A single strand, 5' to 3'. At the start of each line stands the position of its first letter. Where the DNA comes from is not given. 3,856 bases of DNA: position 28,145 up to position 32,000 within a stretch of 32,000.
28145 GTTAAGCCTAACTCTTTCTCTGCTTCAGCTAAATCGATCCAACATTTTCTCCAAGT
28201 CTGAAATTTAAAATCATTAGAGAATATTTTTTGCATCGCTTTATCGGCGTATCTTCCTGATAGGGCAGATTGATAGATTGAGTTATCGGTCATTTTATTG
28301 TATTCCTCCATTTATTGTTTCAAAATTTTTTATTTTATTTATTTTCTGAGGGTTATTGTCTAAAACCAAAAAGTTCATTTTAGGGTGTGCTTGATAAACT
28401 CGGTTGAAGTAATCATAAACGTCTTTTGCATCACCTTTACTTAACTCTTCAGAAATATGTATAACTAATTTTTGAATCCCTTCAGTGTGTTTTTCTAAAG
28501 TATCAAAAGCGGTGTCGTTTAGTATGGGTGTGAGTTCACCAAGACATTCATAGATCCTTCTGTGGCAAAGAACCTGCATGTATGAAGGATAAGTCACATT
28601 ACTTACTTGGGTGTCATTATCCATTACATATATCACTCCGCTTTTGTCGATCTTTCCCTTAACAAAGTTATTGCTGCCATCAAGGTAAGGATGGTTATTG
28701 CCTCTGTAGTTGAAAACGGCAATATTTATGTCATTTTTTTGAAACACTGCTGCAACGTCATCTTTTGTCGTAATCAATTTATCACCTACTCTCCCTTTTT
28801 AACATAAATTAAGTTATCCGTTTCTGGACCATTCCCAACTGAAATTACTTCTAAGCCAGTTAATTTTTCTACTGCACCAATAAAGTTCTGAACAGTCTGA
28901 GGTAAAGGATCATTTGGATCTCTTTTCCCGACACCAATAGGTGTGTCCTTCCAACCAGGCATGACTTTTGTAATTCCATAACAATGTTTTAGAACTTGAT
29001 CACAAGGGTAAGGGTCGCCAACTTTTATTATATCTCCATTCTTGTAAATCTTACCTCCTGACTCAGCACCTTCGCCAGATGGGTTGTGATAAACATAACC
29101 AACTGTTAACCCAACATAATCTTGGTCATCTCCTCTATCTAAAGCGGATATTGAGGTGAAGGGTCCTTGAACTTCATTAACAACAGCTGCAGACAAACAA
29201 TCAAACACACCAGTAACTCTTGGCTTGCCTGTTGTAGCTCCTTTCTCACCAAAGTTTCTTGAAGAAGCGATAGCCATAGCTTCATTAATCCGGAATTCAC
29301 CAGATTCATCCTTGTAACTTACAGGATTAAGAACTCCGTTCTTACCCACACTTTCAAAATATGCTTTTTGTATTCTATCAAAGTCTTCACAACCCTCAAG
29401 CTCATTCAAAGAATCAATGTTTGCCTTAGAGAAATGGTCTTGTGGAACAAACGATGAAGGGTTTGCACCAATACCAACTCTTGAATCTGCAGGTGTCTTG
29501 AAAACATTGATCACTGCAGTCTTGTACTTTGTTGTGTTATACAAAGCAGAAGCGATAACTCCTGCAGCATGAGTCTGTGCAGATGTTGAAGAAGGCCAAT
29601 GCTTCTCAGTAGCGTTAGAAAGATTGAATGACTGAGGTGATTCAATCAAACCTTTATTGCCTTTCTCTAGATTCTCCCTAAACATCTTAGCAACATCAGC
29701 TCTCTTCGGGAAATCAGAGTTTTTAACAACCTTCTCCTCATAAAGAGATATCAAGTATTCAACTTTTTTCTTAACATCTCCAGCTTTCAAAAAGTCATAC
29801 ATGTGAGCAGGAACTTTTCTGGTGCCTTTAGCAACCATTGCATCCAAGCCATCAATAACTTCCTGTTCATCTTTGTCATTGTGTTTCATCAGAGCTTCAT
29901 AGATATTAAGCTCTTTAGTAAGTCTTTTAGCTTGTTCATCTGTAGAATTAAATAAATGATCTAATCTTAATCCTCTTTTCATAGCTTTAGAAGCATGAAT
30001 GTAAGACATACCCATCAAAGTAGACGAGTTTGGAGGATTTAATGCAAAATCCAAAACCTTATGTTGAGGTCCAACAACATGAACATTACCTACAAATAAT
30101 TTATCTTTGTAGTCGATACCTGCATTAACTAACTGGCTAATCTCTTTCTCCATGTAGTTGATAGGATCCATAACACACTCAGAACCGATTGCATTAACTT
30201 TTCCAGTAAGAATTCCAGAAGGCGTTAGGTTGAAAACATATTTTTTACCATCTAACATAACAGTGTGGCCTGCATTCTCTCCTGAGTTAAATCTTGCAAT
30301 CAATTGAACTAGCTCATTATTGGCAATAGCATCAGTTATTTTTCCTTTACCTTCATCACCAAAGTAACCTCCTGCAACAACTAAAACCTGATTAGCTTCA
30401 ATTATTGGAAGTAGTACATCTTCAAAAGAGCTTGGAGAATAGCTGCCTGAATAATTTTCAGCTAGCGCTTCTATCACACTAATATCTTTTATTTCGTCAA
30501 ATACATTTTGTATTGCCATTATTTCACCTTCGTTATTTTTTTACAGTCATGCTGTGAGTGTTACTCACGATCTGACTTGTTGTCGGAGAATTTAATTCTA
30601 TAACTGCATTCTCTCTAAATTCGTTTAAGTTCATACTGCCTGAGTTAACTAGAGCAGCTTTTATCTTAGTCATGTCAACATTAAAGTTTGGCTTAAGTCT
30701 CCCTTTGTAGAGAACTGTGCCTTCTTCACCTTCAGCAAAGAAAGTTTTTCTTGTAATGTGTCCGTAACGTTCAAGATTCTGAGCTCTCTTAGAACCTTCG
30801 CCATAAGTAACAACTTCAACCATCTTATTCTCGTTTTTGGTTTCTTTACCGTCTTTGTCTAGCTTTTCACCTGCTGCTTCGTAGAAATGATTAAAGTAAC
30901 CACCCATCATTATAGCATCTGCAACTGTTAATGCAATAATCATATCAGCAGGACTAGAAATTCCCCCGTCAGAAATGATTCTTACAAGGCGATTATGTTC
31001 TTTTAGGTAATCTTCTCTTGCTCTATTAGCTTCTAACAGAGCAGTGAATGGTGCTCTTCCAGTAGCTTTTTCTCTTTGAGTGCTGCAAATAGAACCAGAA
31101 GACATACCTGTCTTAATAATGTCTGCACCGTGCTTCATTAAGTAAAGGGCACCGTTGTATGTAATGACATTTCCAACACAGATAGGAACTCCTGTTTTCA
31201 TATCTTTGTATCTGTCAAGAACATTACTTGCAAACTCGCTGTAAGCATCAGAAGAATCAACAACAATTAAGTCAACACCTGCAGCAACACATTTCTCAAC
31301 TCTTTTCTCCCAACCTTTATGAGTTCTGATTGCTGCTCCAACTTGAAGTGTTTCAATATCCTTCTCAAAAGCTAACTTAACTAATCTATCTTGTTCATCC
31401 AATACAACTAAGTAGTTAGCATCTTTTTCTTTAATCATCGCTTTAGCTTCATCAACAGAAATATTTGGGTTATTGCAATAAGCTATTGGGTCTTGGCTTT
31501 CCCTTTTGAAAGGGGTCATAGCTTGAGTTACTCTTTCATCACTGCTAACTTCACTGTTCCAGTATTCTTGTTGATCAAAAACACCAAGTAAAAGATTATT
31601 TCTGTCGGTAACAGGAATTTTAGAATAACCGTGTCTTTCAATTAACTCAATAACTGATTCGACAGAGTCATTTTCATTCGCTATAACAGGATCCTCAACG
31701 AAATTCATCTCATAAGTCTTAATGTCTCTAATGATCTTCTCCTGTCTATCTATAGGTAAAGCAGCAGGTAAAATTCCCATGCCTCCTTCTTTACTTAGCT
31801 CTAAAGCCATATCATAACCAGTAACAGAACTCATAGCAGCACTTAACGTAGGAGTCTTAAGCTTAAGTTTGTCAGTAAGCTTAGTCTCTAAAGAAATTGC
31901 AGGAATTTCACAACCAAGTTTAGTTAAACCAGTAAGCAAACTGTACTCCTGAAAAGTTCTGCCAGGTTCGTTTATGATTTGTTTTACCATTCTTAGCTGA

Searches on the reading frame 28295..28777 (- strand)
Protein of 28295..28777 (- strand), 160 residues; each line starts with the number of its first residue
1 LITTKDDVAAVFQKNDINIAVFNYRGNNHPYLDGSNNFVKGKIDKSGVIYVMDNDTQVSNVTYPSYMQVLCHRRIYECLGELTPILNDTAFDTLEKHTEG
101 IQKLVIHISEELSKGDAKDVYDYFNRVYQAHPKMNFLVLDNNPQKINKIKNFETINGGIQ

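Call 3: search_protein_families(library=pfam, proteins=[window:28295-28777:-], max_evalue=1)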
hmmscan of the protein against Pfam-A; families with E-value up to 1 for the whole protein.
window:28295-28777:- (160 aa): 4 families
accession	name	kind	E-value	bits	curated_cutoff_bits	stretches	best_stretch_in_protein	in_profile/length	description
PF25198.1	Spore_GerAC_N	-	0.00033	21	27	1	105-154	81-130/176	Spore germination protein N-terminal domain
PF03122.19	Herpes_MCP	-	0.0068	14.4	25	1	46-137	420-506/1370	Herpes virus major capsid protein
PF03496.20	ADPrib_exo_Tox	-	0.11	12.3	23.4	0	10-48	63-101/196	ADP-ribosyltransferase exoenzyme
PF07615.16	Ykof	-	0.15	13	21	1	97-130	28-60/81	YKOF-related Family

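Call 4: search_protein_families(library=ncbifam, proteins=[window:28295-28777:-], max_evalue=1)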
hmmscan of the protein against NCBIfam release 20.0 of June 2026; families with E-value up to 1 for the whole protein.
window:28295-28777:- (160 aa): 0 families

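Call 28: list_cluster_members(proteins=[P0001, window:28295-28777:-, window:28786-30519:-, window:24622-25653:-, window:20685-21653:+])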
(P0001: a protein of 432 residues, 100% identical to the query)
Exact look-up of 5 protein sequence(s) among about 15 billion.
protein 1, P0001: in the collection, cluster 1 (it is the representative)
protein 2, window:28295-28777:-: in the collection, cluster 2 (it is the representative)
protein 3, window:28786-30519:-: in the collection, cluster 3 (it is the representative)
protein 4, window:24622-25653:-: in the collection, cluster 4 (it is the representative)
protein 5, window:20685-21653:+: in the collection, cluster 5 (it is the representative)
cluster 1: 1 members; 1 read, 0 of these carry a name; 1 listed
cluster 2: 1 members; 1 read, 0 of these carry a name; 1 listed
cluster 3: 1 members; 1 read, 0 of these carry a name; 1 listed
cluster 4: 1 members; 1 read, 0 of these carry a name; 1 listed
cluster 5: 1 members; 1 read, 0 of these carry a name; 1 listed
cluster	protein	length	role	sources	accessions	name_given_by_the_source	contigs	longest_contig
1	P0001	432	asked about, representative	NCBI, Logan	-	-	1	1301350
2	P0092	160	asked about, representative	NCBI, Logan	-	-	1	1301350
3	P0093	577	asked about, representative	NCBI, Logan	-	-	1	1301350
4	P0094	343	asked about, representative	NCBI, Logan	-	-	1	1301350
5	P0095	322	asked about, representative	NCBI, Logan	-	-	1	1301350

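Call 30: find_homologous_proteins(query=window:28295-28777:-, max_evalue=0.001)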
Query window:28295-28777:- (160 aa): 1 proteins with E <= 0.001 among 15 candidates.
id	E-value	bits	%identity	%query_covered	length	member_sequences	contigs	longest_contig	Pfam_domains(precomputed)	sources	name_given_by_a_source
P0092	8.1e-103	359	100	100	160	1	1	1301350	-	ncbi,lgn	-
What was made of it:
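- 28295..28777 (-): 160-aa orphan ORF (TTG start), function unknown. It is its own only hit among 5.8 billion clusters (call 30).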

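Call 41: predict_structure(protein=window:28295-28777:-)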
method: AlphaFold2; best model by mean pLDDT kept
length: 160 residues; sequences in the alignment: 1
mean_pLDDT: 42.5   pTM: 0.37
mean pLDDT of the five models: 42.5, 41.1, 34.5, 33.6, 30.8
residues with pLDDT >= 90: 0; 70-90: 0; 50-70: 37; < 50: 123
segments of 3 or more residues with pLDDT < 50: 1-11, 23-103, 109-117, 146-160
pLDDT, mean of each block of 10 residues (from residue 1): 39 48 45 39 37 39 31 28 35 47 50 47 60 56 48 31
secondary structure, 60 per line:
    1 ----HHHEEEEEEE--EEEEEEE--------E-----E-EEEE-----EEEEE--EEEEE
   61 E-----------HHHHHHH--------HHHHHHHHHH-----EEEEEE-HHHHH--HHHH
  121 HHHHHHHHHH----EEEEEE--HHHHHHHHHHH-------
elements in order: E8-14 E17-23 E40-43 E49-53 E56-61 H73-79 H88-97 E103-108 H110-114 H117-130 E135-140 H143-153
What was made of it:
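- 28295..28777 (-): The AF2 single-sequence model has pLDDT 42 (call 41).
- Tried and rejected: The single-sequence AF2 model was too poor to search (pLDDT 42, call 41).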

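Call 68: search_solved_structures(query=window:28295-28777:-, max_evalue=10)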
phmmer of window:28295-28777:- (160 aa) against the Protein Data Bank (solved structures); distinct sequences matched with E-value up to 10: 3.
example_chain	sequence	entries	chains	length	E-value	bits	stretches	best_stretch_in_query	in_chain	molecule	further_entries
2lse_A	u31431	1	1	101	0.077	16.2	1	78-140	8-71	Four Helix Bundle Protein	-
3cei_A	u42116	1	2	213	0.16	15.2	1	22-103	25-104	Superoxide dismutase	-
8gi1_A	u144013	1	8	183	0.64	13.3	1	56-114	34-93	Accessory protein Csx28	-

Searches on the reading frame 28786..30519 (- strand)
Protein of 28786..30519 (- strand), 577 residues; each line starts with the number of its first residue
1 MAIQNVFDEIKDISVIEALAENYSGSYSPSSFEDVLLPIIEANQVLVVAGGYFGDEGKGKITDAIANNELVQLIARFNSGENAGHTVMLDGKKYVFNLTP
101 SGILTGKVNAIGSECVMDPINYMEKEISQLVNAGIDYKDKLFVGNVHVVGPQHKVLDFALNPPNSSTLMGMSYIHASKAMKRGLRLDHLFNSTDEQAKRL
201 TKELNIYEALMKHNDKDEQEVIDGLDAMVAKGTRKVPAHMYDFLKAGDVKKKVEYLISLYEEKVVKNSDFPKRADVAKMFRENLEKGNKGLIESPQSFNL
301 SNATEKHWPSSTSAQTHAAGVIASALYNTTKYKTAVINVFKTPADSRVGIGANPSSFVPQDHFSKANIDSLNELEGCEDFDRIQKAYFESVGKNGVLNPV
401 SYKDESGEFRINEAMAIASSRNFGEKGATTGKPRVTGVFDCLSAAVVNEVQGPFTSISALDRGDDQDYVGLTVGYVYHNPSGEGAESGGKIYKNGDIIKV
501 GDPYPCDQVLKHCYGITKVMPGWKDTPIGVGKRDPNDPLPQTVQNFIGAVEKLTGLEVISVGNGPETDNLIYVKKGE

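Call 3: search_protein_families(library=pfam, proteins=[window:28786-30519:-], max_evalue=1)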
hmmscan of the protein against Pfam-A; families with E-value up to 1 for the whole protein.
window:28786-30519:- (577 aa): 2 families
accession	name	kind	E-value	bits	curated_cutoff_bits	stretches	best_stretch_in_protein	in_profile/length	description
PF00709.27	Adenylsucc_synt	-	7.2e-60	203.3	27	1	47-571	1-416/416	Adenylosuccinate synthetase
PF22595.1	CFAP107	-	0.15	12.4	27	1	248-330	68-151/169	Cilia and flagella associated protein 107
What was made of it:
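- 28786..30519 (-): purA-like adenylosuccinate synthetase with insertions (577 aa). PF00709 scores 203 bits over the full profile (call 3).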

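Call 4: search_protein_families(library=ncbifam, proteins=[window:28786-30519:-], max_evalue=1)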
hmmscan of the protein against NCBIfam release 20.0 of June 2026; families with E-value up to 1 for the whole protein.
window:28786-30519:- (577 aa): 6 families
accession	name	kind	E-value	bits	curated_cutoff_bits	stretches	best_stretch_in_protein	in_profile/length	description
TIGR00184.1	purA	equivalog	1.2e-47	162.7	395.55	3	47-222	1-183/425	adenylosuccinate synthase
NF002223.0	PRK01117.1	equivalog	1.4e-46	159.2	402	2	45-356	3-281/430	adenylosuccinate synthase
NF003295.0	PRK04293.1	equivalog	1.4e-27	96.6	368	2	45-181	3-138/337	adenylosuccinate synthetase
NF010355.0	PRK13783.1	equivalog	6.8e-27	94.6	445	1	46-225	3-183/404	adenylosuccinate synthase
NF010357.0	PRK13785.1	equivalog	2.4e-26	92.4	700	1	47-442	4-336/455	adenylosuccinate synthase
NF038379.2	amino_Aden_PurZ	exception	6.9e-17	61.6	300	1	46-337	2-232/293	succino-amino-deoxyadenylate synthase PurZ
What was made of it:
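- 28786..30519 (-): It falls below the NCBIfam equivalog cutoffs (call 4).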

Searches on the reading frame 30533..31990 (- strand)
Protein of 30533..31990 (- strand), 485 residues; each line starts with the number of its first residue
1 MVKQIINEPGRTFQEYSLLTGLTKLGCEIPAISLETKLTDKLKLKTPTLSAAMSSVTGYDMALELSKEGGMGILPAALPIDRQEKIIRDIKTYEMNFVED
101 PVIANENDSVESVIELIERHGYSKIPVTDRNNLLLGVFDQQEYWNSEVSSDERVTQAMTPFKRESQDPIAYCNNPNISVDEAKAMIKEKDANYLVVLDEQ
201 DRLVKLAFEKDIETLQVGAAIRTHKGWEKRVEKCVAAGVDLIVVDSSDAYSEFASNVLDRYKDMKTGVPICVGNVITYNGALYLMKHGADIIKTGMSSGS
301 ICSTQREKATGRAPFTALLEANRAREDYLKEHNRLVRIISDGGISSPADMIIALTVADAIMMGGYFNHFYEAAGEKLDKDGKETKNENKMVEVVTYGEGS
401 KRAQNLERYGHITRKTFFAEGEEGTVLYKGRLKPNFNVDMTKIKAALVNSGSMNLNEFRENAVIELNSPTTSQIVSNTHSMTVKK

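Call 3: search_protein_families(library=pfam, proteins=[window:30533-31990:-], max_evalue=1)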
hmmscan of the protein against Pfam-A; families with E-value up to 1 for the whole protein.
window:30533-31990:- (485 aa): 8 families
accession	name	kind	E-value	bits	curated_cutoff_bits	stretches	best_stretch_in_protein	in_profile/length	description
PF00478.31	IMPDH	-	1.8e-70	238.1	25.6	1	11-469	2-336/345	IMP dehydrogenase / GMP reductase domain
PF00571.33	CBS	-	7.9e-10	39.4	24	1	99-139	7-47/57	CBS domain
PF03060.21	NMO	-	3e-08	33.9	28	2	36-92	2-59/331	Nitronate monooxygenase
PF01070.24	FMN_dh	-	0.00022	20.8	24.9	1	219-375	172-314/350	FMN-dependent dehydrogenase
PF02310.24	B12-binding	-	0.017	15.4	32.1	1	217-291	34-107/121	B12 binding domain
PF04131.20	NanE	-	0.037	13.6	27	1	229-298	55-122/192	Putative N-acetylmannosamine-6-phosphate epimerase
PF01645.23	Glu_synthase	-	0.039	13.6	20.4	1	281-363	221-304/369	Conserved region in glutamate synthase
PF00107.32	ADH_zinc_N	-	0.11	12.9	31.8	1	218-301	14-95/129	Zinc-binding dehydrogenase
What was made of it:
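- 30533..31990 (-): guaB, IMP dehydrogenase (485 aa). PF00478 scores 238 bits (call 3).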

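Call 4: search_protein_families(library=ncbifam, proteins=[window:30533-31990:-], max_evalue=1)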
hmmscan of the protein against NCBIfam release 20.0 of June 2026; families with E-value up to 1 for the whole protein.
window:30533-31990:- (485 aa): 20 families
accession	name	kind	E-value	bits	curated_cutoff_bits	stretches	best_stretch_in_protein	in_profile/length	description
NF005493.0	PRK07107.1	equivalog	1.4e-89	301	585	1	4-483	3-493/502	IMP dehydrogenase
TIGR01302.1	IMP_dehydrog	equivalog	2.1e-71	241.2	481.5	1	28-460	17-450/450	IMP dehydrogenase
NF005869.0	PRK07807.1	equivalog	4.9e-51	174.2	549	1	38-469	37-466/479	GuaB1 family IMP dehydrogenase-related protein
NF052358.1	GMPRedGuaB1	equivalog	1.2e-49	169.8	675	1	45-469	44-466/479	GMP reductase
NF005311.0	PRK06843.1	equivalog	2.6e-40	138.6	779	2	210-436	136-356/404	inosine 5-monophosphate dehydrogenase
TIGR01303.1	IMP_DH_rel_1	equivalog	3.2e-40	138.4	562.75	1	45-468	43-463/475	GuaB1 family IMP dehydrogenase-related protein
NF003470.0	PRK05096.1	equivalog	6.7e-25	88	397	1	231-460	113-329/347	GMP reductase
TIGR01305.1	GMP_reduct_1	equivalog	4.5e-22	78.5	492.15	1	236-462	119-330/343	GMP reductase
TIGR01304.1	IMP_DH_rel_2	equivalog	7.6e-22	78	342.1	2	223-375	137-295/365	GuaB3 family IMP dehydrogenase-related protein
NF003966.0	PRK05458.1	equivalog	1.5e-13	50.7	344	1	168-386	40-254/327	GMP reductase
TIGR01306.1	GMP_reduct_2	equivalog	5e-10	39.4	465.65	1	191-387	57-251/321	GMP reductase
TIGR03151.1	enACPred_II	equivalog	0.00032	20.1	453.1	1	36-92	2-59/307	enoyl-[acyl-carrier-protein] reductase FabK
NF011442.0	PRK14869.1-4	equivalog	0.0019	16.7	400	1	99-161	78-140/543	putative manganese-dependent inorganic diphosphatase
NF011441.0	PRK14869.1-3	equivalog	0.0069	15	753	1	173-212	81-120/548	putative manganese-dependent inorganic diphosphatase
NF011443.0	PRK14869.1-5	equivalog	0.0085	14.6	335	0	174-214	83-123/546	putative manganese-dependent inorganic diphosphatase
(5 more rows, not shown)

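Call 29: find_related_loci(query=window:30533-31990:-, collection=genome_contigs, flank=10000)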
Query window:30533-31990:- (485 aa) in genome_contigs; peptide patterns used: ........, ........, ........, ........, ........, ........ (x = any residue, [..] = any of these).
63 stretches matched a pattern; 30 encode a relative of the query (tblastn E <= 1e-3); 30 distinct loci.
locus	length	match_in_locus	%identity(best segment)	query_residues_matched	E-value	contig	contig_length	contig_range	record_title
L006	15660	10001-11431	58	1-485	0e+0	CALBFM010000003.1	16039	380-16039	MAG TPA_asm: uncultured euryarchaeote isolate ERR599072_bin.75_CONCOCT_v1.1_MAG genome assembly, contig: ERZ841139.3317,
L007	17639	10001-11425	57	1-483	0e+0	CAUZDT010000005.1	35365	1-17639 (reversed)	MAG: Candidatus Thalassarchaeaceae archaeon isolate CB27_Tmax.1 genome assembly, contig: Ga0310121_10000730, whole genom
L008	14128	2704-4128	57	1-483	0e+0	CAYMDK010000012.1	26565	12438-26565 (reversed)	MAG TPA_asm: uncultured archaeon isolate SRP092902_co1_221 genome assembly, contig: NODE_2348_length_26565_cov_25.511731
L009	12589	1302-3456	58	1-485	0e+0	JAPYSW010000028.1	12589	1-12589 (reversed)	MAG: Candidatus Poseidoniia archaeon isolate PW5.metabat2.146 PW5_5200_length_12589_cov_27.830222, whole genome shotgun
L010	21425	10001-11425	57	1-483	0e+0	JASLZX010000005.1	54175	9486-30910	MAG: Candidatus Poseidoniia archaeon isolate ETNP2_MAG_80 NODE_5_length_54175_cov_8.296443, whole genome shotgun sequenc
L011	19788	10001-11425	57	1-483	0e+0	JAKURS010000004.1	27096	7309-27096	MAG: Candidatus Poseidoniia archaeon isolate ALOHA_A2.5_61 A2.5-MGIII-9_4, whole genome shotgun sequence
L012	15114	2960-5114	57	1-485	0e+0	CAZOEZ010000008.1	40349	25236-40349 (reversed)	MAG TPA_asm: uncultured archaeon isolate SRP260945_co1_51 genome assembly, contig: NODE_1301_length_40349_cov_23.565469,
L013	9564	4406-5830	57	1-483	0e+0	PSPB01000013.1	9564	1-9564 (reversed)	MAG: Methanobacteriota archaeon isolate Cayman_92_shallow scaffold_3497, whole genome shotgun sequence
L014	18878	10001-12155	57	1-485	0e+0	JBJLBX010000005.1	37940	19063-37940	MAG: Candidatus Poseidoniales archaeon isolate LRMED-002 MGIII-CG-Epi1-LRMED-002-C1435, whole genome shotgun sequence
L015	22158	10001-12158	57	1-485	0e+0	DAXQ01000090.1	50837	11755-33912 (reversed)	MAG TPA_asm: Euryarchaeota archaeon UBA136 UBA136_contig_9289, whole genome shotgun sequence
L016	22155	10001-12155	57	1-485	0e+0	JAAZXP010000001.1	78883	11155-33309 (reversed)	MAG: Methanobacteriota archaeon isolate bin133s NODE_1_length_78883_cov_5.639227, whole genome shotgun sequence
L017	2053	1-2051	57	1-485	0e+0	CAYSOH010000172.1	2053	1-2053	MAG TPA_asm: uncultured archaeon isolate SRP092796_co3_443 genome assembly, contig: NODE_183469_length_2053_cov_19.19469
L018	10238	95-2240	56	1-485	0e+0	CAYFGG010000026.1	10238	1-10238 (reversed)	MAG TPA_asm: uncultured archaeon isolate ERP001736_co1_10 genome assembly, contig: NODE_3796_length_10238_cov_34.164392,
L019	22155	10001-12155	57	1-485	0e+0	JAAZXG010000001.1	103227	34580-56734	MAG: Methanobacteriota archaeon isolate bin11p NODE_1_length_103227_cov_15.961249, whole genome shotgun sequence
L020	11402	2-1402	57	11-485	0e+0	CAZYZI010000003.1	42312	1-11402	MAG TPA_asm: uncultured archaeon isolate SRP200020_co5_110 genome assembly, contig: NODE_1289_length_42312_cov_23.740635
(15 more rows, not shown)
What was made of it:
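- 30533..31990 (-): It is 55-58% identical to Marine Group III archaeal GuaB (call 29).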

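Call 43: find_encoding_contigs(protein=window:30533-31990:-, flank=10000, max_places=2)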
Protein window:30533-31990:- (485 aa): no gene with exactly this product is on record in the collection.
